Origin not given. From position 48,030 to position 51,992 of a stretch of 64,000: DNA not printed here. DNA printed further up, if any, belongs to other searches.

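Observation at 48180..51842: PolC-type replicative polymerase with the proofreading exonuclease domain precisely absent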

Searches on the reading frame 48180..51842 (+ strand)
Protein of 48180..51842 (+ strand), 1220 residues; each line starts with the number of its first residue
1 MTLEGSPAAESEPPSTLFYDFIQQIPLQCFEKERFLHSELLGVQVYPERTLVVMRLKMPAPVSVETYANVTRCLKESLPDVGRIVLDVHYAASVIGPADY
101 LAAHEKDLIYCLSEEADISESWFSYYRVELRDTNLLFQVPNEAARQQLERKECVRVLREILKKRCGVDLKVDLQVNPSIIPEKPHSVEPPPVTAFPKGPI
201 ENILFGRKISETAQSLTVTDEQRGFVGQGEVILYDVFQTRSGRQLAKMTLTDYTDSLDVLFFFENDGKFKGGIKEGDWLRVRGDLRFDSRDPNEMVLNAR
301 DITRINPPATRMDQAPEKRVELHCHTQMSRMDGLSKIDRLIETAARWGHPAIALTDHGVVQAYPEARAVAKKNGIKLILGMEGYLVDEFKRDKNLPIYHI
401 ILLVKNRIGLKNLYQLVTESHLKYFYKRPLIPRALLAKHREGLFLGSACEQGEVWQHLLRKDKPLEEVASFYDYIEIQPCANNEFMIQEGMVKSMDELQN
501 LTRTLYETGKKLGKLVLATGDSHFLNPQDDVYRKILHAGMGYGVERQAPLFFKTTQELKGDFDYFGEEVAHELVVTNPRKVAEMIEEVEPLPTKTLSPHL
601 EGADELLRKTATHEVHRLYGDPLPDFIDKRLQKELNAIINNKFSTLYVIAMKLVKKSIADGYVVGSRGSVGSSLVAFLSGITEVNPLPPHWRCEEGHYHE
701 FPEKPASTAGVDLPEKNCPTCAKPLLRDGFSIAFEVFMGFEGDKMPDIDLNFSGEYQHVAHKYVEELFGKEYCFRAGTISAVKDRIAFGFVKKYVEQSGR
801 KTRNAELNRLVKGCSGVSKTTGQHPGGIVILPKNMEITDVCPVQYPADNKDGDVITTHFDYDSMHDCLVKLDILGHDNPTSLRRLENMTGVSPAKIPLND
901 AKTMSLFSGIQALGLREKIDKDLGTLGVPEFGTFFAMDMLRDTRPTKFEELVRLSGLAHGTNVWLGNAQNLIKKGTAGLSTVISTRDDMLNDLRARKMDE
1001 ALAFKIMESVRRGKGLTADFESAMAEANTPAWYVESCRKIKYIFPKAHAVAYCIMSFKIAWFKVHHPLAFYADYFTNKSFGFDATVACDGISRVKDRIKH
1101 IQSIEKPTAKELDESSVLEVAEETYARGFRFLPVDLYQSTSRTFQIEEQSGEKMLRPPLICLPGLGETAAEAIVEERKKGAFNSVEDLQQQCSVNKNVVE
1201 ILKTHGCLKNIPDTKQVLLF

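Call 3: search_protein_families(library=pfam, proteins=[window:48180-51842:+], max_evalue=1)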
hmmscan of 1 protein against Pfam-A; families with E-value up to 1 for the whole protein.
window:48180-51842:+ (1220 aa): 10 families
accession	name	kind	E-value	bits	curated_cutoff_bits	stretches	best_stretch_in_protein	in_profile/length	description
PF07733.18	DNA_pol3_alpha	-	3.2e-56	191.3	23.9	2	606-796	2-152/260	Bacterial DNA polymerase III alpha NTPase domain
PF02811.25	PHP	-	1.6e-33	116.8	26.4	1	321-471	1-144/164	PHP domain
PF17657.6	DNA_pol3_finger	-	1.7e-18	67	22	1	879-1014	2-147/166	Bacterial DNA polymerase III alpha subunit finger domain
PF14579.12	HHH_6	-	2.2e-13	50.6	25.6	1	1128-1215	1-87/90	Helix-hairpin-helix motif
PF01336.31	tRNA_anti-codon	-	1e-08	35.4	27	1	236-303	7-73/75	OB-fold nucleic acid binding domain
PF12836.13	HHH_3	-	6.4e-06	26.6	27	1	1159-1201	16-59/65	Helix-hairpin-helix motif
PF11490.13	DNA_pol3_a_NII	-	9.7e-05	22.7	26.3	1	107-174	5-73/117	DNA polymerase III polC-type N-terminus II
PF04919.18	DUF655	-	0.0012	19.3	22.2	1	1161-1203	120-162/181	Protein of unknown function (DUF655)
PF03934.19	T2SSK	-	0.0027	18.5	24.2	1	1162-1194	15-47/63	Type II secretion system (T2SS), protein K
PF14480.11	DNA_pol3_a_NI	-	0.026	14.9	22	1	18-80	2-64/72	DNA polymerase III polC-type N-terminus I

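Call 4: search_protein_families(library=ncbifam, proteins=[window:48180-51842:+], max_evalue=0.01)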
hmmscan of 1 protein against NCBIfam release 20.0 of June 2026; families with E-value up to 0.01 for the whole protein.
window:48180-51842:+ (1220 aa): 21 families
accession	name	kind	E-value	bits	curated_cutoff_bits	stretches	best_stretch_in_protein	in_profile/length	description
NF001688.0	PRK00448.1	equivalog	0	1361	873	2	393-1220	610-1444/1445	PolC-type DNA polymerase III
TIGR01405.1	polC_Gram_pos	equivalog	0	1232.4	1043.45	2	393-1220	376-1211/1211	DNA polymerase III subunit alpha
TIGR00594.1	polc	superfamily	1.8e-78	264.6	434.35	4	320-688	2-382/1022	DNA polymerase III subunit alpha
NF004226.0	PRK05673.1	equivalog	5.4e-74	249.7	1002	4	319-688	6-385/1146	DNA polymerase III subunit alpha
NF005298.0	PRK06826.1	equivalog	6e-69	232.9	1260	3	319-687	5-379/1151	DNA polymerase III subunit alpha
NF005617.0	PRK07374.1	equivalog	1.8e-52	178.5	1653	2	320-687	4-390/1170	DNA polymerase III subunit alpha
NF007079.0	PRK09532.1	equivalog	8.4e-46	156.6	1525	2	320-687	4-388/876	DNA polymerase III subunit alpha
NF004225.0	PRK05672.1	subfamily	2.1e-45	155.2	939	2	320-687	7-373/1047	error-prone DNA polymerase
NF005377.0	PRK06920.1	equivalog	8.6e-42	143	1806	1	319-687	3-364/1108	DNA polymerase III subunit alpha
NF005516.0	PRK07135.1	equivalog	8.5e-31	106.9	1084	3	625-687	251-314/974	DNA polymerase III DnaE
NF005582.0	PRK07279.1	equivalog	6.4e-27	94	1279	4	321-420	4-97/1033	DNA polymerase III subunit alpha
NF004550.0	PRK05898.1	equivalog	4.1e-13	48.4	1182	1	628-687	255-315/971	DNA polymerase III subunit alpha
NF041577.1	nside_bi_sphtase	equivalog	7.2e-09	35.2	400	1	319-382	3-64/276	3',5'-nucleoside bisphosphate phosphatase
TIGR01259.1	comE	subfamily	0.00031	20.7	152.35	1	1160-1203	71-115/120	comEA protein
NF047791.1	RNaseRnm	equivalog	0.00054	19.3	375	1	320-382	3-65/275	RNase RNM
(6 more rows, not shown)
